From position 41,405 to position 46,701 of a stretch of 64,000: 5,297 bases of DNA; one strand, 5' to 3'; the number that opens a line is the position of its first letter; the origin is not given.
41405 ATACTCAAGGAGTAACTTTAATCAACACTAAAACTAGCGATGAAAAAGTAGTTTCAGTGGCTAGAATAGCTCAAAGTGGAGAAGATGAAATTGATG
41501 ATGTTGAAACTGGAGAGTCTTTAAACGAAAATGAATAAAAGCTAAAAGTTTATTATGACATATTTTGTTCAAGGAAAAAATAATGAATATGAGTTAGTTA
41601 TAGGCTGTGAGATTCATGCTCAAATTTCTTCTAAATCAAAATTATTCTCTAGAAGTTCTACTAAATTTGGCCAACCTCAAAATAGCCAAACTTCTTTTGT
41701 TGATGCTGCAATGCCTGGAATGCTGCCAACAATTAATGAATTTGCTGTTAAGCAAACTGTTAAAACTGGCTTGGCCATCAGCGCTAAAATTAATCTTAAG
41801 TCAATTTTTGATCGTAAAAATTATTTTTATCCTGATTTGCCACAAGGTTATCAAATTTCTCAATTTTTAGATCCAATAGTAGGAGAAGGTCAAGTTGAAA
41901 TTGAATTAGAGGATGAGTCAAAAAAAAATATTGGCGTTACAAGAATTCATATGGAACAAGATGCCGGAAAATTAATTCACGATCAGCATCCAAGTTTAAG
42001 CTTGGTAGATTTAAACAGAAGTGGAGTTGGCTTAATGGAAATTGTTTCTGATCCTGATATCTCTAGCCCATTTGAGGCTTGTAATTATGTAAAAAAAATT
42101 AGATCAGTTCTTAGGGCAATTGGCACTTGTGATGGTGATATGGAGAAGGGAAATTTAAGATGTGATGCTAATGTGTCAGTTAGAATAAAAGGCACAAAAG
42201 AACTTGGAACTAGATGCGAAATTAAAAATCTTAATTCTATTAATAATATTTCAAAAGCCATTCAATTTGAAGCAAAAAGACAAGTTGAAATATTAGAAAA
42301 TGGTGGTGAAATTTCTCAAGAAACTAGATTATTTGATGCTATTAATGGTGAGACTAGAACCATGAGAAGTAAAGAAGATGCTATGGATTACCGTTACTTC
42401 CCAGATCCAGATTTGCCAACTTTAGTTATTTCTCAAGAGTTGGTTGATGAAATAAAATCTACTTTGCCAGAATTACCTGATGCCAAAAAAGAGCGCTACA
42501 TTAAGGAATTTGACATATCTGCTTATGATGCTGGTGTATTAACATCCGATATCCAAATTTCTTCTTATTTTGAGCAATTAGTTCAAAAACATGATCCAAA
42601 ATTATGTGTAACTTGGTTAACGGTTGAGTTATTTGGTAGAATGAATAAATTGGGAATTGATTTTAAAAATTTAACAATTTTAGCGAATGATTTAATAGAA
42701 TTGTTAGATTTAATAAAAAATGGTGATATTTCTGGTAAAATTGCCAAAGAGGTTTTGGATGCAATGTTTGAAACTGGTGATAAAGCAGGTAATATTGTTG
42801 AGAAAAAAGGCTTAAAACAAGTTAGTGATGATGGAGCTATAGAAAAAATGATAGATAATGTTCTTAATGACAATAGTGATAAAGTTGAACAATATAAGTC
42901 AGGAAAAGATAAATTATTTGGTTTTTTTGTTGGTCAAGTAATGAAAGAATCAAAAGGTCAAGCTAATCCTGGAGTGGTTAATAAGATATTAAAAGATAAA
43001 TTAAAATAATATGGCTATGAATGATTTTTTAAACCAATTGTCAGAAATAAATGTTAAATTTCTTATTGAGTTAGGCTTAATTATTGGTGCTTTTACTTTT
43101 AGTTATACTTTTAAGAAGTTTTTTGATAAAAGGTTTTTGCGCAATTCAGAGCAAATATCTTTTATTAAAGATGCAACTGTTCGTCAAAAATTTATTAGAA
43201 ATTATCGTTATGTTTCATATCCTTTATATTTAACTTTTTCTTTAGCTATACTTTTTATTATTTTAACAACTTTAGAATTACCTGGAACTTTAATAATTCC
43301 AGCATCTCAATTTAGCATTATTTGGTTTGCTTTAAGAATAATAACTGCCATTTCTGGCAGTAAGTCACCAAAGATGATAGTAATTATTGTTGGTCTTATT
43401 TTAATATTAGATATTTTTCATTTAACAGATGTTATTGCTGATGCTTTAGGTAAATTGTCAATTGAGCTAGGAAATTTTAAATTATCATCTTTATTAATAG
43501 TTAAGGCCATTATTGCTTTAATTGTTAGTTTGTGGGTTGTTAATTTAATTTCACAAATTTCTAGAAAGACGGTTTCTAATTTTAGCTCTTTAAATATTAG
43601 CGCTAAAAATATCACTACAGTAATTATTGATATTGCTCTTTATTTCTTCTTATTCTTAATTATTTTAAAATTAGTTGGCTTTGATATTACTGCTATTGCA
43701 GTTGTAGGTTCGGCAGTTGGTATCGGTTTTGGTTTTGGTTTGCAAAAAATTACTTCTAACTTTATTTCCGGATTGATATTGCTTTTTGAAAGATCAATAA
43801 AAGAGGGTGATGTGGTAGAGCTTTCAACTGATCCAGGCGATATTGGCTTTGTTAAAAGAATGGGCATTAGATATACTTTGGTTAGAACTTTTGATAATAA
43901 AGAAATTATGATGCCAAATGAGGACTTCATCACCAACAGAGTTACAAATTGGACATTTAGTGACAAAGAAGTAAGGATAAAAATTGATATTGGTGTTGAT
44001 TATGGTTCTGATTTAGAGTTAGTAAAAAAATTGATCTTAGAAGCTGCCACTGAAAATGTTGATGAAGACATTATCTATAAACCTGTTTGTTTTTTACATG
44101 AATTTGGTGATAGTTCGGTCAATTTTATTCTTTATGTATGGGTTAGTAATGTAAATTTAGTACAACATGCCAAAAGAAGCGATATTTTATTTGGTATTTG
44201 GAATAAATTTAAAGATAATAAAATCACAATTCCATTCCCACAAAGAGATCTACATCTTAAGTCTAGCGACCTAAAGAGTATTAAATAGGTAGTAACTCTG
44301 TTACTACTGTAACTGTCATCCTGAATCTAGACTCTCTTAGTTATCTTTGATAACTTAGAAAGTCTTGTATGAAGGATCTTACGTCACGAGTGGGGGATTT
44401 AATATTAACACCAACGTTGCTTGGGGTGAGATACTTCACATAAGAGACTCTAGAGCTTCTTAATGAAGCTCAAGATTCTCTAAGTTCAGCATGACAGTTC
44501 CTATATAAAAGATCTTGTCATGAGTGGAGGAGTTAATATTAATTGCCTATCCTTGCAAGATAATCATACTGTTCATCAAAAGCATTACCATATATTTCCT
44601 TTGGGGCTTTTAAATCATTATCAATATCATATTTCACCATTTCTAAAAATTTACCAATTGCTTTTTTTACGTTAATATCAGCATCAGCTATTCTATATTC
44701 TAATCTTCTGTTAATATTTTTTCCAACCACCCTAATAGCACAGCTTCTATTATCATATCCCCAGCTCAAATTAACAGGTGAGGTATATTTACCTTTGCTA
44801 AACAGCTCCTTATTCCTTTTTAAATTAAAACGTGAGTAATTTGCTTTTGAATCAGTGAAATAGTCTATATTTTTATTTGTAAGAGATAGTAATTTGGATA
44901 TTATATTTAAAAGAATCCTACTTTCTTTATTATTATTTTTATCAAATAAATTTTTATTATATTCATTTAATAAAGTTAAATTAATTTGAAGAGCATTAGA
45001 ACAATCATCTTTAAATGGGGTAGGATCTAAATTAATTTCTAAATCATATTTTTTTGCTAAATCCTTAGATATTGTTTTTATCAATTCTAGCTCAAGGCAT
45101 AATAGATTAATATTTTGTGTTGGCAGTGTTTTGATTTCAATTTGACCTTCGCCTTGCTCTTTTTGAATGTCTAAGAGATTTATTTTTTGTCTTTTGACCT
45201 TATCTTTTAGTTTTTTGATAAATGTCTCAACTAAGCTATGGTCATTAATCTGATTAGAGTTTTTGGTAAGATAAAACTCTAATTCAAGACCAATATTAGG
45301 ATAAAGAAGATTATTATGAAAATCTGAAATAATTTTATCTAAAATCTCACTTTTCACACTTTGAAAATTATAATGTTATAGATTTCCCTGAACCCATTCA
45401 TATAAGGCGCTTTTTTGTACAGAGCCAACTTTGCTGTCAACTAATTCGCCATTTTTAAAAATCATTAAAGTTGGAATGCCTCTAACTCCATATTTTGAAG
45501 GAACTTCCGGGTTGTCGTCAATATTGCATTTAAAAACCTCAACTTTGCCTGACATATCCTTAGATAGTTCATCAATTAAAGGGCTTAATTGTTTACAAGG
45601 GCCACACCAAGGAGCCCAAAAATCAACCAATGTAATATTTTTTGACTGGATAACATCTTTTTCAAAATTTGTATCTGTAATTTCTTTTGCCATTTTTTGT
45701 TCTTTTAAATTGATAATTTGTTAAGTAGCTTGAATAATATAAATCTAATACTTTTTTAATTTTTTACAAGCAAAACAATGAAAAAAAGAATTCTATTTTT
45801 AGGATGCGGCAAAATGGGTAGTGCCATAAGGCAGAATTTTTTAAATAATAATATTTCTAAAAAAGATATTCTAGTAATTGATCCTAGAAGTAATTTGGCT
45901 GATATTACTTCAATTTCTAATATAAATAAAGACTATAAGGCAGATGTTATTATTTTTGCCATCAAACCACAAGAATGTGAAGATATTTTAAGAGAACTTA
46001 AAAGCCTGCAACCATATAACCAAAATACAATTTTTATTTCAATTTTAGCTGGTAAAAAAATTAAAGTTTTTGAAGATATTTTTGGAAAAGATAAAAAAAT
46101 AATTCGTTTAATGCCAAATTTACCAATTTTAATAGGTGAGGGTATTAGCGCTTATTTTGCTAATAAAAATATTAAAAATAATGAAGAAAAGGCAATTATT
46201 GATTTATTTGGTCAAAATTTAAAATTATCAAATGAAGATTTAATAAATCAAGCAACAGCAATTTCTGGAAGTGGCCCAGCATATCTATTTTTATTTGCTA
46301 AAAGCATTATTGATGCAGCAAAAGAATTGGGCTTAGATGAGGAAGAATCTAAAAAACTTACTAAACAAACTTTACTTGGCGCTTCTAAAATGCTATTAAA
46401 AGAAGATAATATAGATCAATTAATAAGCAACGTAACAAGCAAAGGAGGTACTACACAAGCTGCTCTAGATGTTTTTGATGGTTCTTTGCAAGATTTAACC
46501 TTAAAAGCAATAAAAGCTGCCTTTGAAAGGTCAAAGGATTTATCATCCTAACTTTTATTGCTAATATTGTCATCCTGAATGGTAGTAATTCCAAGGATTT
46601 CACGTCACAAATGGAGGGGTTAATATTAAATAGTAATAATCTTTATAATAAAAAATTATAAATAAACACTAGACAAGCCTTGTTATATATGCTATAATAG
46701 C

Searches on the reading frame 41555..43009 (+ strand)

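Call 43: search_protein_families(library=pfam, proteins=[window:41555-43009:+], max_evalue=0.00001)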
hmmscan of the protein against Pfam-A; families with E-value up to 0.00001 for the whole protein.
window:41555-43009:+ (484 aa): 2 families
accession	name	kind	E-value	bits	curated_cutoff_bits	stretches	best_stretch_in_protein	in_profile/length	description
PF02934.20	GatB_N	-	1.9e-116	388.5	23.4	1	14-297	1-276/277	GatB/GatE catalytic domain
PF02637.23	GatB_Yqey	-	2.4e-54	183.7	27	1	338-483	2-148/148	GatB domain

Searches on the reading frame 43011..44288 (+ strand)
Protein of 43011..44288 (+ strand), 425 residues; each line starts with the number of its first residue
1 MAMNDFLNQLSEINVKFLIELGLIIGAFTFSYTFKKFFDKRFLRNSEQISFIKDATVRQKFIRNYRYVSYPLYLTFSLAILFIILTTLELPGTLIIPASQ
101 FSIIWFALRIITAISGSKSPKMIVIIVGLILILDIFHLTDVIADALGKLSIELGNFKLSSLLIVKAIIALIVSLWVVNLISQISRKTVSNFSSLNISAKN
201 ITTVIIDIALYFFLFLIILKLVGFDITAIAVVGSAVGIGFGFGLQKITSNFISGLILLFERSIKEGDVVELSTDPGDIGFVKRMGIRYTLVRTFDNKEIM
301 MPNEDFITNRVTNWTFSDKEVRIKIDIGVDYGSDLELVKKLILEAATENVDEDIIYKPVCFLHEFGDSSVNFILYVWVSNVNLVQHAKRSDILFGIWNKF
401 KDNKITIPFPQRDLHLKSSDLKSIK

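Call 43: search_protein_families(library=pfam, proteins=[window:43011-44288:+], max_evalue=0.00001)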
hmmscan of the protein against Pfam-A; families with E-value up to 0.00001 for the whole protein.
window:43011-44288:+ (425 aa): 2 families
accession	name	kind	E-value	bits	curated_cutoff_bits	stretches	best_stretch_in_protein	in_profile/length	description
PF00924.24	MS_channel_2nd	-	5.8e-19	68.4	20.2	1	247-315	2-67/68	Mechanosensitive ion channel, beta-domain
PF21082.3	MS_channel_3rd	-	5.3e-13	49.7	21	1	323-407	1-88/88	Mechanosensitive ion channel MscS, C-terminal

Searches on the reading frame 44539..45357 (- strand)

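Call 43: search_protein_families(library=pfam, proteins=[window:44539-45357:-], max_evalue=0.00001)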
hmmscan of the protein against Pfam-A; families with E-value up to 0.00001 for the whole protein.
window:44539-45357:- (272 aa): 1 family
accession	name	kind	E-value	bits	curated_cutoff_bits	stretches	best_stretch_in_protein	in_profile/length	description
PF00120.29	Gln-synt_C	-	4.1e-28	98.9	24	1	36-263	64-282/344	Glutamine synthetase, catalytic domain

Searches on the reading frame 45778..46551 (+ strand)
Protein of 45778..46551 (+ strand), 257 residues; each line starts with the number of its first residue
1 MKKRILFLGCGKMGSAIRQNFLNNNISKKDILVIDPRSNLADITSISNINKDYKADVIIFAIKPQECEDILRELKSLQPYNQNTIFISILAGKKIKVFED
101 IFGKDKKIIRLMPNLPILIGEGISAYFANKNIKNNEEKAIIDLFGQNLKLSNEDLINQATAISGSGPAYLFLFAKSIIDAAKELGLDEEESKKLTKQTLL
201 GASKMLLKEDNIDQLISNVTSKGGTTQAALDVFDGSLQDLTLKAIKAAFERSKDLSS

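Call 43: search_protein_families(library=pfam, proteins=[window:45778-46551:+], max_evalue=0.00001)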
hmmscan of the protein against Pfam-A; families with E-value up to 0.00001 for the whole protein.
window:45778-46551:+ (257 aa): 2 families
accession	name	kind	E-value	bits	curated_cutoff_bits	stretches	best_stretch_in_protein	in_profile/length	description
PF14748.11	P5CR_dimer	-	1.4e-30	106.1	25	1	153-255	1-105/105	Pyrroline-5-carboxylate reductase dimerisation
PF03807.23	F420_oxidored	-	2e-09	38.3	21.6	1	4-92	1-94/94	NADP oxidoreductase coenzyme F420-dependent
